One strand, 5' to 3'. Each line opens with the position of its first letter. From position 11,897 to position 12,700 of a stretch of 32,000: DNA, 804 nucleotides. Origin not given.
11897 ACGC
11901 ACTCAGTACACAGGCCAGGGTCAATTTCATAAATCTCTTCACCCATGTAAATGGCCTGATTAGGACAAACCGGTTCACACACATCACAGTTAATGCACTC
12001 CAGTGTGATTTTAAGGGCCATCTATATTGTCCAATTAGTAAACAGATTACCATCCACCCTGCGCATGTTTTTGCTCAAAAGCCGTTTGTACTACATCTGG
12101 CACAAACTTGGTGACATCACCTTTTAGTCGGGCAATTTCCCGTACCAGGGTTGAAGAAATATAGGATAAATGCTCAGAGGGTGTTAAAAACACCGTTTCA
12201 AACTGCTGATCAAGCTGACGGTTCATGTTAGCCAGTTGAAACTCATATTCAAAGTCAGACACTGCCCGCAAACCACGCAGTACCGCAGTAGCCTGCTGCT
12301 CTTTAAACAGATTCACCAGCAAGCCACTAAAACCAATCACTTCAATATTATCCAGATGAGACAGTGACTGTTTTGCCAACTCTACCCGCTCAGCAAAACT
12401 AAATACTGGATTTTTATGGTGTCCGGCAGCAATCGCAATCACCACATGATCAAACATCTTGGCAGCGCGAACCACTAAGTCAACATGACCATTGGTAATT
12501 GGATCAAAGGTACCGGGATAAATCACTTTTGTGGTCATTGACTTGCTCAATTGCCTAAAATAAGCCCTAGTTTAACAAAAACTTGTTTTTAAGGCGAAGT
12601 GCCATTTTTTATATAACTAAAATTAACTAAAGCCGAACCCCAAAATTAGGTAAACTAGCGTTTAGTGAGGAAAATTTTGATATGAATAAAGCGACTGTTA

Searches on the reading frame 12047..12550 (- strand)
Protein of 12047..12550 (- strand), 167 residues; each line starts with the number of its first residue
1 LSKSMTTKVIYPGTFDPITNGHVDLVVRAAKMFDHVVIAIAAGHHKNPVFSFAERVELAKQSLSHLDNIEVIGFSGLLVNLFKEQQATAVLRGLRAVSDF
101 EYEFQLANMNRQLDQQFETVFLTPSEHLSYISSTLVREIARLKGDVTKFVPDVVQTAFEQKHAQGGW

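Call 6: search_protein_families(library=pfam, proteins=[window:12047-12550:-])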
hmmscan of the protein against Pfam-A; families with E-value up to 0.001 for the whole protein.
window:12047-12550:- (167 aa): 2 families
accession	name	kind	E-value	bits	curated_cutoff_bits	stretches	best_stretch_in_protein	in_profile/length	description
PF01467.32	CTP_transf_like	-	9.2e-27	94.3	21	1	10-138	1-132/133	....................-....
PF08218.17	Citrate_ly_lig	-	2.9e-06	27.5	20.9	1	16-73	9-64/182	Citrate lyase ligase C-terminal domain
